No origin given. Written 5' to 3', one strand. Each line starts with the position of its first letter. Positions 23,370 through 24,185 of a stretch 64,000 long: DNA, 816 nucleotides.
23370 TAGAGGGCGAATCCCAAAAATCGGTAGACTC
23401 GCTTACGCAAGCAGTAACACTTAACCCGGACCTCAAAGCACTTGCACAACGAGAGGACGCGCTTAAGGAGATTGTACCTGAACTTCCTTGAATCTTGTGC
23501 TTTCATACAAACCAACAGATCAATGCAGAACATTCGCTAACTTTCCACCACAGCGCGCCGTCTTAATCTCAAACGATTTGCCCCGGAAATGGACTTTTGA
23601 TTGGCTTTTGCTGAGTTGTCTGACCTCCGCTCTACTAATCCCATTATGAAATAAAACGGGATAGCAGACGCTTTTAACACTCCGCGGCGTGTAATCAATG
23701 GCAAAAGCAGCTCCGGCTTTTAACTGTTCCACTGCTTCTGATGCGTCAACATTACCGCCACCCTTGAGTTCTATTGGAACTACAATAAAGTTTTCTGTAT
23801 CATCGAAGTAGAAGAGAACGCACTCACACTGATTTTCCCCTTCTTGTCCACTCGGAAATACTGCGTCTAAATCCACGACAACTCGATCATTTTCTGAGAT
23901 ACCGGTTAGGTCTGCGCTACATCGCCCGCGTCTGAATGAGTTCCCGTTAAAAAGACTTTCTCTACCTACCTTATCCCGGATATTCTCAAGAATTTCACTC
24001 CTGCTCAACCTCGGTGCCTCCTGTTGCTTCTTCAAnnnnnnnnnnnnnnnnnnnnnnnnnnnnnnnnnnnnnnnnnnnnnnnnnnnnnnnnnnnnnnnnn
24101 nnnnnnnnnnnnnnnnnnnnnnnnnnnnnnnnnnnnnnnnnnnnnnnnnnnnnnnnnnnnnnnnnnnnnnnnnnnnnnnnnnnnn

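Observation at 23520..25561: Self-contained two-gene cassette: ABC/OLD-class ATPase plus overlapping minimal PD-(D/E)xK-like protein, a candidate uncharacterised defence module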

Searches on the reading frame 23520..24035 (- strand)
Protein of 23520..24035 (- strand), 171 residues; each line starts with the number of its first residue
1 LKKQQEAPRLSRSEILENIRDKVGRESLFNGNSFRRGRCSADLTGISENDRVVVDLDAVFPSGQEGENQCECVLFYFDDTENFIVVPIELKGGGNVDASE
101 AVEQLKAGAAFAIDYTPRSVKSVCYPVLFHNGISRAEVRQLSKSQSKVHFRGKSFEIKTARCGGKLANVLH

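Call 3: search_protein_families(library=pfam, proteins=[window:23520-24035:-], max_evalue=1)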
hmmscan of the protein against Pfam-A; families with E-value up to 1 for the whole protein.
window:23520-24035:- (171 aa): 1 family
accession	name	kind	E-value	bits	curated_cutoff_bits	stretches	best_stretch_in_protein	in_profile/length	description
PF24300.1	KWL1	-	0.16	12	27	1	22-85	62-121/202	Kiwellin-1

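Call 4: search_protein_families(library=padloc, proteins=[window:23520-24035:-], max_evalue=1)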
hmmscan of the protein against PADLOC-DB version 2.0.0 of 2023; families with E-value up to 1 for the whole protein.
window:23520-24035:- (171 aa): 0 families

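Call 5: search_protein_families(library=ncbifam, proteins=[window:23520-24035:-], max_evalue=1)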
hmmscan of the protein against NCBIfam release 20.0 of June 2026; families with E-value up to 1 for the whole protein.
window:23520-24035:- (171 aa): 1 family
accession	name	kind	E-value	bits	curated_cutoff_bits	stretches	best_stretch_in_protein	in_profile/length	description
TIGR01171.1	rplB_bact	equivalog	0.15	11.4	174.5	1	72-118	91-136/275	50S ribosomal protein L2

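Call 6: find_homologous_proteins(query=window:23520-24035:-, max_evalue=0.001)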
Query window:23520-24035:- (171 aa): 184 proteins with E <= 0.001 among 257 candidates; the best 120 are listed.
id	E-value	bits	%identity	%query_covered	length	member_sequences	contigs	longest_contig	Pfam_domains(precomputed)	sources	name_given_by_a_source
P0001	5.7e-94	330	91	95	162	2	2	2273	-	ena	-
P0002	1.2e-88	313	86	94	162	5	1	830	-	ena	-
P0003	4.9e-88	311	86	94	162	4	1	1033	-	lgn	-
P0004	1.9e-86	306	84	94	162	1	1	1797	-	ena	-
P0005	3.6e-86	305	83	94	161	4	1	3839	-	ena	-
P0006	6.5e-85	301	83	92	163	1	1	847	-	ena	-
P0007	7.8e-85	301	83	94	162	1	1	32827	-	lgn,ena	-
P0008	8.1e-84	297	81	94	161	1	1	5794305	-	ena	-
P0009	3.8e-81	289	78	94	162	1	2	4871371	-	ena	-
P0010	4.4e-81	288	80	94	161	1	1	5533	-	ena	-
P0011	1.5e-80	287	77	94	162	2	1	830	-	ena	-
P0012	3.9e-80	285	78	94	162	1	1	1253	-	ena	-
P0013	3.0e-79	282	80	94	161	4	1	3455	-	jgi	-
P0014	3.0e-79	282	76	94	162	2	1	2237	-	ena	-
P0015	3.8e-79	282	79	94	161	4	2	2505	-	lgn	-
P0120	2.4e-56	208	57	95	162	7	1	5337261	-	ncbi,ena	-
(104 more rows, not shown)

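Call 7: search_protein_families(library=phrogs, proteins=[window:23520-24035:-], max_evalue=1)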
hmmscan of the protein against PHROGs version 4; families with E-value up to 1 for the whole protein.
window:23520-24035:- (171 aa): 0 families

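Call 8: find_encoding_contigs(protein=P0008, flank=8000, max_places=3)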
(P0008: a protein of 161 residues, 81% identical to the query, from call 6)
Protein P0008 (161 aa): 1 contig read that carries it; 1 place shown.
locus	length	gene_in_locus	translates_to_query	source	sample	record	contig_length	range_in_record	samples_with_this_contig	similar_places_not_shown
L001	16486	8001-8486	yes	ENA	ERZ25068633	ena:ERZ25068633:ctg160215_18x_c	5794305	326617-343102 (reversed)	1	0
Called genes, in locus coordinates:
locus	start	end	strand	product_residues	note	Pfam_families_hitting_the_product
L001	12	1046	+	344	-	PF01408:GFO_IDH_MocA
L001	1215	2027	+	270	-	PF05721:PhyH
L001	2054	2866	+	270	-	PF05721:PhyH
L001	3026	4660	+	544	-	PF02776:TPP_enzyme_N, PF00205:TPP_enzyme_M, PF02775:TPP_enzyme_C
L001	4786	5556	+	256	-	PF13385:Laminin_G_3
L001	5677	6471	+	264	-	PF13385:Laminin_G_3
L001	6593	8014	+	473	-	PF13175:AAA_15, PF13304:AAA_21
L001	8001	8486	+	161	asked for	-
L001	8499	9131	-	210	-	PF13431:TPR_17 (faint), PF24575:TPR_Slam (faint), PF13424:TPR_12, PF00515:TPR_1, PF07719:TPR_2 (weak), PF13181:TPR_8 (weak), PF13432:TPR_16, PF07719:TPR_2 (weak), +5 more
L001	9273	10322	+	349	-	PF01408:GFO_IDH_MocA, PF03447:NAD_binding_3 (faint), PF22725:GFO_IDH_MocA_C3, PF02894:GFO_IDH_MocA_C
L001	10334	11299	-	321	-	PF08240:ADH_N, PF16912:Glu_dehyd_C, PF00107:ADH_zinc_N, PF13602:ADH_zinc_N_2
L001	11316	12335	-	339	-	PF00459:Inositol_P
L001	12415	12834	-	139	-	PF01195:Pept_tRNA_hydro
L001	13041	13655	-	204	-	PF10646:Germane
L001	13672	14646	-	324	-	PF03747:ADP_ribosyl_GH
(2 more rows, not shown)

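Call 9: find_encoding_contigs(protein=P0120, flank=8000, max_places=3)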
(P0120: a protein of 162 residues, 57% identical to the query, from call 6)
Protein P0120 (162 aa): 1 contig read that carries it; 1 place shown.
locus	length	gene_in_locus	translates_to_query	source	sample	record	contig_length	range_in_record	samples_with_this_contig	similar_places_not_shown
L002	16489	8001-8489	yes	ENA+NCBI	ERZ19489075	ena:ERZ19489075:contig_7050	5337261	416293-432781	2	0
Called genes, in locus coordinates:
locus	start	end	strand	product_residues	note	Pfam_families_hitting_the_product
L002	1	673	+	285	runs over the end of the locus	PF05721:PhyH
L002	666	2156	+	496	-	PF01425:Amidase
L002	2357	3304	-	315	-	PF03088:Str_synth (faint), PF08450:SGL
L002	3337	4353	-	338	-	PF01408:GFO_IDH_MocA, PF22725:GFO_IDH_MocA_C3, PF02894:GFO_IDH_MocA_C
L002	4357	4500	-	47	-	-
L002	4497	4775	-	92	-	PF13175:AAA_15, PF13476:AAA_23 (weak), PF13304:AAA_21 (weak)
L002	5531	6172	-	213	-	PF13612:DDE_Tnp_1_3, PF01609:DDE_Tnp_1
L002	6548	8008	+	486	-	PF13175:AAA_15, PF13304:AAA_21, PF13175:AAA_15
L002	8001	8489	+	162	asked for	-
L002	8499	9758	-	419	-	PF02746:MR_MLE_N, PF13378:MR_MLE_C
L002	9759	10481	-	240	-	PF00246:Peptidase_M14, PF10994:DUF2817, PF24827:AstE_AspA_cat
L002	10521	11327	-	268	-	PF03737:RraA-like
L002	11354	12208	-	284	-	PF01261:AP_endonuc_2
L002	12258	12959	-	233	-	PF05721:PhyH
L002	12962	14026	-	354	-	PF01408:GFO_IDH_MocA, PF02894:GFO_IDH_MocA_C, PF22725:GFO_IDH_MocA_C3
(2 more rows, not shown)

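Call 15: search_solved_structures(query=A1, max_evalue=10, show_alignments=2)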
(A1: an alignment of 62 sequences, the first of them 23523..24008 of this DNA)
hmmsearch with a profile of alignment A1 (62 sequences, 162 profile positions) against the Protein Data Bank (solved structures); distinct sequences matched with E-value up to 10: 0.

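Call 24: search_dna_similar(query=window:23523-24008:-, collection=phages, mode=protein, max_evalue=1)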
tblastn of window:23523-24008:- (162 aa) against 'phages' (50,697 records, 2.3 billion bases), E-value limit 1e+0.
No match.

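Call 25: search_dna_similar(query=window:23523-24008:-, collection=plasmids, mode=protein, max_evalue=1)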
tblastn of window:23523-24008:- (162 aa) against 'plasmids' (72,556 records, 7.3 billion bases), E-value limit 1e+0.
No match.

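Call 26: predict_structure(alignment_id=A1)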
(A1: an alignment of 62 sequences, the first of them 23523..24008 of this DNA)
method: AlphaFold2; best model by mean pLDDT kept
length: 162 residues; sequences in the alignment: 62
mean_pLDDT: 94.5   pTM: 0.91
mean pLDDT of the five models: 94.5, 93.7, 92.8, 92.5, 92.1
residues with pLDDT >= 90: 146; 70-90: 15; 50-70: 1; < 50: 0
segments of 3 or more residues with pLDDT < 50: none
pLDDT, mean of each block of 10 residues (from residue 1): 94 98 96 96 97 86 97 97 86 97 96 97 92 95 96 96 79
secondary structure, 60 per line:
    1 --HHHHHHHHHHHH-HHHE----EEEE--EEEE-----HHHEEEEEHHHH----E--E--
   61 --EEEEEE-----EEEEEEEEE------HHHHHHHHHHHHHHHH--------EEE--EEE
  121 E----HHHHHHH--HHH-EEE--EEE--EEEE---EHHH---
elements in order: H3-14 E24-27 E30-33 E42-46 H47-50 E63-68 E74-82 H89-104 E113-115 E118-121 H126-132 E139-141 E144-146 E149-152

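Call 27: search_protein_representatives(alignment_id=A1)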
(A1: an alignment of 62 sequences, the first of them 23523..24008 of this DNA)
Query: 62 sequences, 162 profile positions. Proteins with E-value up to 0.001 (for the whole library): 816; up to 1e-10: 223; up to 1e-30: 7. The best 150 are listed.
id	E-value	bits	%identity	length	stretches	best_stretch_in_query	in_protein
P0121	2.1e-71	255.2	-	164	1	1-162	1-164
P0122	6.7e-54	198.3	-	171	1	1-161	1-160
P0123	2.8e-50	186.5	-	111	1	53-162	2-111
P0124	1.1e-45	171.6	-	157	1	1-97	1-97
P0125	1.3e-37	145.3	-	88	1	75-161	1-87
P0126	3.3e-37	144.0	-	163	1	5-161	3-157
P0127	4.0e-36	140.5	-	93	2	1-68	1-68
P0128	1.2e-30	122.7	-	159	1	4-155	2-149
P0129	8.7e-30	119.9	-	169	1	1-161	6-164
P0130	8.9e-29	116.6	-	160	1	1-155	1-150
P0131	1.7e-28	115.7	-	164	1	5-124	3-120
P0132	4.1e-24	101.4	-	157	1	19-161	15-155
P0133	6.5e-24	100.8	-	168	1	4-156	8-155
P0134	1.9e-23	99.3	-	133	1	41-161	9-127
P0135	4.9e-23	97.9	-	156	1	4-161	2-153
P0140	6.1e-22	94.4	-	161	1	1-155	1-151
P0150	4.5e-20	88.3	-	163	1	1-156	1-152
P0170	2.4e-17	79.4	-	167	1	5-159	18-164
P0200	1.4e-14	70.4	-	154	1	19-158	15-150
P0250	1.2e-12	64.1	-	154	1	24-161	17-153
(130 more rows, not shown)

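Call 31: fold_search(model_id=the predicted structure, library=pdb)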
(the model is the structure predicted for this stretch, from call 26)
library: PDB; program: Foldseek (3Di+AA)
matches with E <= 10: 955; with E <= 0.001: 0
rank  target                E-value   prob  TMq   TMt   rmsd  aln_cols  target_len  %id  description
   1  2vld_A                3.6e-03  0.97  0.31  0.24   6.2       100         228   12  crystal structure of a repair endonuclease from Pyrococcus abyssi (released 2009-05-19)
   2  2vld_B                4.9e-03  0.95  0.30  0.23   6.6       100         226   13  crystal structure of a repair endonuclease from Pyrococcus abyssi (released 2009-05-19)
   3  5gkj_B                5.2e-03  0.87  0.31  0.24  12.8       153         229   12  Structure of EndoMS in apo form (released 2016-11-02)
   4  9ez7_A                8.2e-03  0.60  0.31  0.09  14.1       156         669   10  BsmI (Nicking top mutant) crystallized with Ca2+ and cognate dsDNA (released 2025-04-02)
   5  1wtd_B                8.7e-03  0.85  0.30  0.21   5.2        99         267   17  Crystal structure of type II restrcition endonuclease, EcoO109I DNA-free form (released 2004-12-14)
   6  1wtd_A                9.9e-03  0.75  0.30  0.21   5.5       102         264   11  Crystal structure of type II restrcition endonuclease, EcoO109I DNA-free form (released 2004-12-14)
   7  9f38_A                1.1e-02  0.63  0.32  0.10  13.4       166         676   11  BsmI (wild-type) crystallized with Ca2+ and cognate dsDNA (released 2025-04-02)
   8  5gkj_A                1.4e-02  0.80  0.26  0.21   7.0        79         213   18  Structure of EndoMS in apo form (released 2016-11-02)
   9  5gke_A                1.5e-02  0.63  0.30  0.22  11.4       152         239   13  Structure of EndoMS-dsDNA1 complex (released 2016-11-02)
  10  9iac_A                1.6e-02  0.25  0.21  0.14  14.2       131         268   13  Structure of the Argonaute-associated Cas4 family protein 1 (ACE1) from Microcystis aeruginosa (MaACE1) (released 2025-04-23)
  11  2p14                  2.3e-02  0.75  0.37  0.33  12.4       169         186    9  Crystal structure of small subunit (R.BspD6I2) of the heterodimeric restriction endonuclease R.BspD6I (released 2008-03-11)
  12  3v1z_A                2.4e-02  0.75  0.32  0.20   7.7       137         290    9  Crystal structure of Type IIF restriction endonuclease Bse634I with cognate DNA (released 2012-04-25)
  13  9iab_A                2.4e-02  0.28  0.23  0.15  13.2       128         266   14  Structure of the Argonaute-associated Cas4 family protein 1 (ACE1) from Chroococcidiopsis thermalis (CtACE1) (released 2025-04-23)
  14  9iab_B                4.0e-02  0.23  0.22  0.15  14.8       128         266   15  Structure of the Argonaute-associated Cas4 family protein 1 (ACE1) from Chroococcidiopsis thermalis (CtACE1) (released 2025-04-23)
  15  6xl1_A                4.3e-02  0.63  0.34  0.17   6.0       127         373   15  crystal structure of cA4-activated Card1(D294N) (released 2020-12-30)
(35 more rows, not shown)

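Call 33: fold_search(model_id=the predicted structure, library=viral)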
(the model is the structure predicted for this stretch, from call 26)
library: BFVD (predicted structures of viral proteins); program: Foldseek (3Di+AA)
matches with E <= 10: 1064; with E <= 0.001: 0
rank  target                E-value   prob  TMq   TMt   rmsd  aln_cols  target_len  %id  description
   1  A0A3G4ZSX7            2.0e-03  1.00  0.42  0.11   5.4       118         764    9  Superfamily II DNA or RNA helicase [Terrestrivirus sp.]
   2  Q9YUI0                2.6e-03  0.99  0.37  0.33   5.4       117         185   14  UL76 protein (Fragment) [Rhesus cytomegalovirus (strain 68-1)]
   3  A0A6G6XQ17            4.1e-03  0.33  0.21  0.14  13.8       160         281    8  (no name in the UniProt tables at hand)
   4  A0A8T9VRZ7            4.9e-03  0.85  0.29  0.28  11.4       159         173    9  (no name in the UniProt tables at hand)
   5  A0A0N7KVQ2            4.9e-03  0.77  0.28  0.28   9.7       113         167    7  (no name in the UniProt tables at hand)
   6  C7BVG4                4.9e-03  0.66  0.30  0.24  12.1       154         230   12  Hypothetical cyanophage protein [Synechococcus phage S-RSM4]
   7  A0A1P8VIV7            7.7e-03  0.90  0.31  0.25  13.8       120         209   11  Nuclear protein [Murid betaherpesvirus 3]
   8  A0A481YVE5            8.2e-03  0.94  0.39  0.33  10.2       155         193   14  Uncharacterized protein [Marseillevirus LCMAC102]
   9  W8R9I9                8.2e-03  0.41  0.24  0.28  12.6       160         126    8  RNA polymerase II subunit [Chloriridovirus anopheles1]
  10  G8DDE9                8.7e-03  0.75  0.32  0.30   9.0       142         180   11  (no name in the UniProt tables at hand)
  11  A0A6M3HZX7            9.3e-03  0.95  0.35  0.44   5.4       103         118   14  (no name in the UniProt tables at hand)
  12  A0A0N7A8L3            9.9e-03  0.51  0.28  0.27  11.1       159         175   12  (no name in the UniProt tables at hand)
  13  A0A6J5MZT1            9.9e-03  0.30  0.19  0.27  14.5       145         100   12  VRR-NUC domain-containing protein [uncultured Caudovirales phage]
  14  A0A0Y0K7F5            1.1e-02  0.38  0.23  0.23  12.3       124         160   12  PD-(D/E)XK endonuclease-like domain-containing protein [Glossina hytrovirus (isolate Glossina pallidipes/Ethiopia/Seibersdorf/-)]
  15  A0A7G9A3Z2            1.4e-02  0.91  0.30  0.18   4.7        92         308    8  Uncharacterized protein [Bacteriophage sp.]
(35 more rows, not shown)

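Call 34: list_cluster_members(proteins=[P0122, P0126, P0128, P0130, P0135, P0140, P0150, P0170, P0200, P0250])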
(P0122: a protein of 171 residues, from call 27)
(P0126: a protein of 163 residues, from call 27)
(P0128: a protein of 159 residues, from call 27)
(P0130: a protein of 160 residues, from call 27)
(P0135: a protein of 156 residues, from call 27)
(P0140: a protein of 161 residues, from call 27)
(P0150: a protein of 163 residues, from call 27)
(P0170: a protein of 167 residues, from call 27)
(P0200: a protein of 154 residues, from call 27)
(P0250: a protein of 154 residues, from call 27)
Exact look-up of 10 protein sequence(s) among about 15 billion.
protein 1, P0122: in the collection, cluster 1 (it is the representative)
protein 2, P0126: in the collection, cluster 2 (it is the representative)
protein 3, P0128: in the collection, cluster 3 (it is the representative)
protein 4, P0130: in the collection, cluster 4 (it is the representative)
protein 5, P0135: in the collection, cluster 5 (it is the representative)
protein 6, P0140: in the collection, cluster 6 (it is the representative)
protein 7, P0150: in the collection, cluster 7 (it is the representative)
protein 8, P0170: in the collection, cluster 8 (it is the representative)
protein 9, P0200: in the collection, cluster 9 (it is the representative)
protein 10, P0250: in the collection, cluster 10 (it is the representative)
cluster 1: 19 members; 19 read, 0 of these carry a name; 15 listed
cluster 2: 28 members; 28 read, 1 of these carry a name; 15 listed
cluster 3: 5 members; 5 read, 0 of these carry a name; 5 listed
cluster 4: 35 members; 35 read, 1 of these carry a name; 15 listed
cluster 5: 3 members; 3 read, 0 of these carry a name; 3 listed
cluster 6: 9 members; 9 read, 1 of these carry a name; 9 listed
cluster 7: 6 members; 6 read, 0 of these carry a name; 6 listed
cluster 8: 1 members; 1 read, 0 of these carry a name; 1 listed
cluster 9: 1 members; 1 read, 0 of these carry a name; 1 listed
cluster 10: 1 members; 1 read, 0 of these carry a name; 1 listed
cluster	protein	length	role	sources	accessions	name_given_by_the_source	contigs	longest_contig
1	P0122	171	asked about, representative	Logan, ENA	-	-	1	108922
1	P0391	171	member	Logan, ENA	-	-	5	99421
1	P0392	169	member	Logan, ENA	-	-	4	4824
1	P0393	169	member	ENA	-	-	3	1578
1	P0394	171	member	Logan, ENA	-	-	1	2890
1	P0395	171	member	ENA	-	-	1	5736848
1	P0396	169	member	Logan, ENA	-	-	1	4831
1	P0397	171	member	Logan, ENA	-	-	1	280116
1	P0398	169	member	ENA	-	-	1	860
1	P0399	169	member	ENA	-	-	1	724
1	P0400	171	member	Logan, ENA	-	-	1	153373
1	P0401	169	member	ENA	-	-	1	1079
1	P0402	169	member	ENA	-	-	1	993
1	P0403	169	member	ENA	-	-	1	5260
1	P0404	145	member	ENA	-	-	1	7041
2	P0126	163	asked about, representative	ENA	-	-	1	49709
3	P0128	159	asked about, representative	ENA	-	-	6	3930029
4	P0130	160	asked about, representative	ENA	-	-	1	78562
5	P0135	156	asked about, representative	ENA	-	-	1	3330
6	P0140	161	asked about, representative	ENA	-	-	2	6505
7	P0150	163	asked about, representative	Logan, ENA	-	-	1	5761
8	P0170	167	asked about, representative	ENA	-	-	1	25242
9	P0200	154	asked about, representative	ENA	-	-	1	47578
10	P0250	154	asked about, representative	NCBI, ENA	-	-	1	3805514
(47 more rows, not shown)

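Call 38: find_encoding_contigs(protein=P0128, flank=6000, max_places=3)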
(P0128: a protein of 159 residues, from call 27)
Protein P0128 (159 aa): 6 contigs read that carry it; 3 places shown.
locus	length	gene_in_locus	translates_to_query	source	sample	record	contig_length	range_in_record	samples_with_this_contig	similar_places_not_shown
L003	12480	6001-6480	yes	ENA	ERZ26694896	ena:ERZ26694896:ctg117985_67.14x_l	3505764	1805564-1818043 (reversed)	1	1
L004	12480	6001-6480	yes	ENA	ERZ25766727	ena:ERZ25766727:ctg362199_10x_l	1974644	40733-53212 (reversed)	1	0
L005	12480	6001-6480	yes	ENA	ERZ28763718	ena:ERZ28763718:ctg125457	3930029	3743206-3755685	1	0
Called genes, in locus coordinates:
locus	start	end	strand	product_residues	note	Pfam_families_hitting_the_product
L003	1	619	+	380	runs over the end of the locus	PF02463:SMC_N, PF11398:DUF2813 (faint), PF13175:AAA_15, PF13476:AAA_23 (weak), PF13304:AAA_21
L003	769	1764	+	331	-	PF00004:AAA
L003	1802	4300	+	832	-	PF27160:Y4kK_N, PF00082:Peptidase_S8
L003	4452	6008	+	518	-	PF13175:AAA_15 (weak), PF13304:AAA_21, PF13175:AAA_15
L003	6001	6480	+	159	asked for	-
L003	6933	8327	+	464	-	-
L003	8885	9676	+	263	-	PF13340:DUF4096, PF01609:DDE_Tnp_1, PF13586:DDE_Tnp_1_2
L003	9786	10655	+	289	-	PF13385:Laminin_G_3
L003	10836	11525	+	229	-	PF05721:PhyH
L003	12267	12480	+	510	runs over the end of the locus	-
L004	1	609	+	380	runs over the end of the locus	PF02463:SMC_N, PF11398:DUF2813 (faint), PF13175:AAA_15, PF13476:AAA_23 (weak), PF13304:AAA_21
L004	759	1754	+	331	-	PF00004:AAA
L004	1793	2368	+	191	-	PF27160:Y4kK_N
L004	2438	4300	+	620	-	PF00082:Peptidase_S8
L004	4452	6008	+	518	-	PF13175:AAA_15 (weak), PF13304:AAA_21, PF13175:AAA_15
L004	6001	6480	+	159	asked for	-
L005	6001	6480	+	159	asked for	-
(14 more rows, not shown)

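Call 39: find_encoding_contigs(protein=P0250, flank=6000, max_places=2)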
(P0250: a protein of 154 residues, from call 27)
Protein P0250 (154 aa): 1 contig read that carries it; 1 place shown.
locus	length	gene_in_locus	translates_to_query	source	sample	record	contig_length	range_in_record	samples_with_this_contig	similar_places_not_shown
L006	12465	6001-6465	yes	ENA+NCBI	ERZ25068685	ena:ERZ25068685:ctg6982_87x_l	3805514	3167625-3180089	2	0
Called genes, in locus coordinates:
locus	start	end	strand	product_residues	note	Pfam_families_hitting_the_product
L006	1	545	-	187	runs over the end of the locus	PF08207:EFP_N, PF01132:EFP, PF09285:Elong-fact-P_C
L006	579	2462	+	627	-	PF01541:GIY-YIG, PF27096:UvrC_M, PF02151:UVR, PF22920:UvrC_RNaseH, PF08459:UvrC_RNaseH_dom, PF12826:HHH_2 (weak), PF14520:HHH_5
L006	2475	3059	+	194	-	PF01066:CDP-OH_P_transf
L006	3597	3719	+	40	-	-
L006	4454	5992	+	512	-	PF13175:AAA_15, PF13304:AAA_21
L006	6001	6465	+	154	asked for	-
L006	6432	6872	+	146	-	-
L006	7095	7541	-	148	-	PF03918:CcmH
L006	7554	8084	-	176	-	PF00578:AhpC-TSA, PF08534:Redoxin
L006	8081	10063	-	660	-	PF01578:Cytochrom_C_asm, PF16327:CcmF_C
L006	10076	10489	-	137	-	PF03100:CcmE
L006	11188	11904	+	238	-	PF13620:CarboxypepD_reg, PF14686:fn3_3 (weak)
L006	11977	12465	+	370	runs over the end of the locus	PF00149:Metallophos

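Call 40: find_encoding_contigs(protein=P0140, flank=6000, max_places=2)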
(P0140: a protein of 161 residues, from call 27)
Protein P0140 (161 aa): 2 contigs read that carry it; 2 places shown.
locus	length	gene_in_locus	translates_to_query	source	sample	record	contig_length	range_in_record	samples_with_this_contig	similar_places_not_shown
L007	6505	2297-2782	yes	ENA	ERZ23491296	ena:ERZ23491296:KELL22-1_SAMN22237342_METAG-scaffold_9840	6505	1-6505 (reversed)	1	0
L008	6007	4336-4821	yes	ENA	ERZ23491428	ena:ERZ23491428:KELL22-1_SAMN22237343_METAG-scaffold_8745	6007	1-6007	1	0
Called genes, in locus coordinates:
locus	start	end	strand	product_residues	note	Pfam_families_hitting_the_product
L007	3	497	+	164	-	?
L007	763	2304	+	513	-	PF13175:AAA_15, PF13304:AAA_21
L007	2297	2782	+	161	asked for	-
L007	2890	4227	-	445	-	PF00919:UPF0004, PF04055:Radical_SAM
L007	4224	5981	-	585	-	PF08448:PAS_4 (weak), PF00512:HisKA, PF02518:HATPase_c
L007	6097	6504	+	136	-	?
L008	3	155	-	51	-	?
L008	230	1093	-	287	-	PF04321:RmlD_sub_bind (faint), PF01073:3Beta_HSD, PF01370:Epimerase, PF07993:NAD_binding_4 (faint), PF13460:NAD_binding_10 (weak), PF16363:GDP_Man_Dehyd (weak)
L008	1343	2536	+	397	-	PF02746:MR_MLE_N, PF13378:MR_MLE_C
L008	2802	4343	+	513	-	PF13175:AAA_15, PF13304:AAA_21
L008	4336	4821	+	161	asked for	-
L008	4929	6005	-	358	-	?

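Call 41: find_encoding_contigs(protein=P0200, flank=6000, max_places=2)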
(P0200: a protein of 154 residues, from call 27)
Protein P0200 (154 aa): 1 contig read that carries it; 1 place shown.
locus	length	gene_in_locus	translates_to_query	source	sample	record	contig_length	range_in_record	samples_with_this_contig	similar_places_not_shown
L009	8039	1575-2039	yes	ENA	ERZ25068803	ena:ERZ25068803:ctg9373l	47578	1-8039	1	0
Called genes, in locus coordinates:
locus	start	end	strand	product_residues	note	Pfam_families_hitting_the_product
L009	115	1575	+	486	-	PF13175:AAA_15, PF13304:AAA_21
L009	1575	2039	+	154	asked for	-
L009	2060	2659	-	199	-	PF04268:SoxG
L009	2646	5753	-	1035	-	PF13510:Fer2_4, PF07992:Pyr_redox_2, PF12831:FAD_oxidored (weak), PF17806:SO_alpha_A3, PF01571:GCV_T, PF08669:GCV_T_C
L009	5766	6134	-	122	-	PF04267:SoxD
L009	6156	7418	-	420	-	PF01266:DAO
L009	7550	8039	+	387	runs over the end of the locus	PF01546:Peptidase_M20, PF07687:M20_dimer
